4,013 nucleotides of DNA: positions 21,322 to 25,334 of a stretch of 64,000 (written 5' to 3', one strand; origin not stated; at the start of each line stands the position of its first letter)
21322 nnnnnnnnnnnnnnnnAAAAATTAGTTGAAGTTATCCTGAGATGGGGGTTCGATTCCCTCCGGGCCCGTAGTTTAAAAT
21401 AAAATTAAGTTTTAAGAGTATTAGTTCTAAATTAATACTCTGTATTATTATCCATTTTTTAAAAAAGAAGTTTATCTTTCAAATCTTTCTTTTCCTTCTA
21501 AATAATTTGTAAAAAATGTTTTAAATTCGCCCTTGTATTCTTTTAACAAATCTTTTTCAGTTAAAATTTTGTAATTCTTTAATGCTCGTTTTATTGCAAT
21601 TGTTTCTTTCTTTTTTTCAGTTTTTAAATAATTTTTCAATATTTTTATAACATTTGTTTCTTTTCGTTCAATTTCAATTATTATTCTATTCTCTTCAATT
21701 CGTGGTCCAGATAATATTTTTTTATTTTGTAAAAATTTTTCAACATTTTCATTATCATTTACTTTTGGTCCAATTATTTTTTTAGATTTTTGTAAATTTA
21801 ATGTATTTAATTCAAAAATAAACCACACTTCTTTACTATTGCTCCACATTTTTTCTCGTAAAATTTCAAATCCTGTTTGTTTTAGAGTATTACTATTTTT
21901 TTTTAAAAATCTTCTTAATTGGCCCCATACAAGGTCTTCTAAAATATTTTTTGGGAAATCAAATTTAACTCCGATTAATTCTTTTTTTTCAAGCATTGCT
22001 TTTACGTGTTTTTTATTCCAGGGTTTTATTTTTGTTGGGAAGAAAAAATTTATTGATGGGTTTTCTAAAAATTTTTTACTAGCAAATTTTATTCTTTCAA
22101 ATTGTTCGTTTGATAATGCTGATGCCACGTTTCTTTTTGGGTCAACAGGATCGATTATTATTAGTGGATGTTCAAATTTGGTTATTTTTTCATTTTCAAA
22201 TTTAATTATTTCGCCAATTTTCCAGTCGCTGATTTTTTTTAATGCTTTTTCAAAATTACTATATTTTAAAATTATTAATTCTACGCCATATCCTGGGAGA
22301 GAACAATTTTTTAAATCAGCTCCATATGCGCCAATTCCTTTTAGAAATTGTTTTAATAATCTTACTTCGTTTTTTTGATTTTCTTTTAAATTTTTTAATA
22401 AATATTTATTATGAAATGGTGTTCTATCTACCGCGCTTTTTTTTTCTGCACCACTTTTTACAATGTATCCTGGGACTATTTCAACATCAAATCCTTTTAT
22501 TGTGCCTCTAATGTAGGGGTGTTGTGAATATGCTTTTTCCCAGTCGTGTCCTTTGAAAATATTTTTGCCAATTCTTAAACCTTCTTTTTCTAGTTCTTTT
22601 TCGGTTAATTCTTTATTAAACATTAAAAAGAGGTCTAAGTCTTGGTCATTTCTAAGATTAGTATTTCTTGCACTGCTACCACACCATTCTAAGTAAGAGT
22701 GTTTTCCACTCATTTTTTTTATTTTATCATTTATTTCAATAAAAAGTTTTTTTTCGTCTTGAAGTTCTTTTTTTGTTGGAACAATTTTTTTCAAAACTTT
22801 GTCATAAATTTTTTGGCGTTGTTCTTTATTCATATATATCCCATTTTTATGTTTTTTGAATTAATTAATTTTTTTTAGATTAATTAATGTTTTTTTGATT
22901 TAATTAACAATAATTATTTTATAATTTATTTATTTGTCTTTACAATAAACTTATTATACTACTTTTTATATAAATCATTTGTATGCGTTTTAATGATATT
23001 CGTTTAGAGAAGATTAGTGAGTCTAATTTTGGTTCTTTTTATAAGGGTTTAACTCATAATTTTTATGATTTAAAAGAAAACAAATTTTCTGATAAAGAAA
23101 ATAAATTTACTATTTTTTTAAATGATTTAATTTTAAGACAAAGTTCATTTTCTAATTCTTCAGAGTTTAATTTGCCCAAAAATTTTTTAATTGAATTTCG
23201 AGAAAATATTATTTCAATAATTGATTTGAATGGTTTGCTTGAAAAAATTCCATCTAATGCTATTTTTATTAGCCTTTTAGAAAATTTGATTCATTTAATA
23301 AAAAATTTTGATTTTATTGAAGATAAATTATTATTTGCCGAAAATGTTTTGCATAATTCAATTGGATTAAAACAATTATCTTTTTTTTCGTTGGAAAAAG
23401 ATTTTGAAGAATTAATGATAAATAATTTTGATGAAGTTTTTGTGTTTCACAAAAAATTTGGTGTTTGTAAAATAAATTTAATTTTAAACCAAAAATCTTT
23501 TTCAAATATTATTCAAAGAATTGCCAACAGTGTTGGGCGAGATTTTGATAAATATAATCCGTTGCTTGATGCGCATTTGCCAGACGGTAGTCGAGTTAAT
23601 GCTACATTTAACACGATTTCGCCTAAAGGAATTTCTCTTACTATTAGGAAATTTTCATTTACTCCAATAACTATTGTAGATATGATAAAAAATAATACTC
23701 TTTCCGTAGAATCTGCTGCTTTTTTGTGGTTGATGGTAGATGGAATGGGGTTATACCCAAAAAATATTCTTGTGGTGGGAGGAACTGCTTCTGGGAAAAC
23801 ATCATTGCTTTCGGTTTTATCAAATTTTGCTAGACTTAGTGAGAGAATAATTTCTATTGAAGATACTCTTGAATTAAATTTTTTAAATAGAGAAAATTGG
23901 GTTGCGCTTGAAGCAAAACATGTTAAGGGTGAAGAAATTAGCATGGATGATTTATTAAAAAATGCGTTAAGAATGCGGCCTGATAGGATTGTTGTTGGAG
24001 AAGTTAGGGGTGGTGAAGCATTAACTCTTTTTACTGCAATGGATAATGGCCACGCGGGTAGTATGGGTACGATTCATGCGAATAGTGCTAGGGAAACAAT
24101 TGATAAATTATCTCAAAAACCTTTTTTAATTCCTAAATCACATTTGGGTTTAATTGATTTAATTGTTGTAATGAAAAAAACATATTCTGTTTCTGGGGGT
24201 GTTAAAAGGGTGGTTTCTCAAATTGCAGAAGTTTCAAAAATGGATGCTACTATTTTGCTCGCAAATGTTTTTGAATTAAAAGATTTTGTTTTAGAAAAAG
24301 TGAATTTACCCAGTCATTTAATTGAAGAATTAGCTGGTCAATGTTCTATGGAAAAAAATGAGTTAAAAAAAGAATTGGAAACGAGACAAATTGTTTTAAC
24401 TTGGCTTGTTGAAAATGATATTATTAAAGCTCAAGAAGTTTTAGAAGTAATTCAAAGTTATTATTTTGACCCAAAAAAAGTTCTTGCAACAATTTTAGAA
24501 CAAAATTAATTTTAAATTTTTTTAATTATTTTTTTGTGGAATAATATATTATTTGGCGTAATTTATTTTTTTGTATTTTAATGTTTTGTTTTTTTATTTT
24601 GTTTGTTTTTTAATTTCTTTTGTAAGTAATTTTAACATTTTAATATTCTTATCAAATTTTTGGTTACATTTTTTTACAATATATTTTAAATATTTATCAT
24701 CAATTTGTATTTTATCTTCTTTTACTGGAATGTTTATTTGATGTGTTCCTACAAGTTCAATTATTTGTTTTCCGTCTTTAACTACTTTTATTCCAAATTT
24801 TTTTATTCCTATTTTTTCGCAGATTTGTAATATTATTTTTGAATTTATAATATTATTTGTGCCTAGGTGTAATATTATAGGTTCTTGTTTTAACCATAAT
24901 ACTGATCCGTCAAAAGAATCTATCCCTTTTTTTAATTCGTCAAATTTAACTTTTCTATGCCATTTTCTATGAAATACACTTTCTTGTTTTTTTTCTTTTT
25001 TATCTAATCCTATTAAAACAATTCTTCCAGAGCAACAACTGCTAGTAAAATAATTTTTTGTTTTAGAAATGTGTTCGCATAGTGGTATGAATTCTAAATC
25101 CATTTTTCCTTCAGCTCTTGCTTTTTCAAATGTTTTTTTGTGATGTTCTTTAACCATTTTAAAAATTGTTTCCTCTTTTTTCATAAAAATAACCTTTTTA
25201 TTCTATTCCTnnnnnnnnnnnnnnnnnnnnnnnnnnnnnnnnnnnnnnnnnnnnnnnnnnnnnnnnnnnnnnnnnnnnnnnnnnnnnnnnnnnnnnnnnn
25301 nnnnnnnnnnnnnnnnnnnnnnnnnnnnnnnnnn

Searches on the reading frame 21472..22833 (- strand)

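Call 14: search_protein_families(library=pfam, proteins=[window:21472-22833:-], max_evalue=0.001)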
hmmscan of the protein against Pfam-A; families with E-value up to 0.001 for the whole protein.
window:21472-22833:- (453 aa): 3 families
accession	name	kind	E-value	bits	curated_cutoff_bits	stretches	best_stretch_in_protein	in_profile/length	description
PF09249.16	tRNA_NucTransf2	-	3e-36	124.5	27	1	155-265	1-113/113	tRNA nucleotidyltransferase, second domain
PF21133.2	CAA_C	-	1.7e-23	83.3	22.2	1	286-424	5-142/144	CCA-adding enzyme, C-terminal domain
PF01909.29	NTP_transf_2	-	0.00016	22.5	21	1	51-141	20-93/93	Nucleotidyltransferase domain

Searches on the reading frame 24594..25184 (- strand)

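Call 56: search_protein_families(library=pfam, proteins=[window:24594-25184:-], max_evalue=0.001)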
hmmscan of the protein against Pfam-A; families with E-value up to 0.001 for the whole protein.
window:24594-25184:- (196 aa): 1 family
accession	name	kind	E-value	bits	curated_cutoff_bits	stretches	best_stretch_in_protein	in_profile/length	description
PF02676.19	TYW3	-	8.3e-30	104.1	27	1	14-192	14-210/211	Methyltransferase TYW3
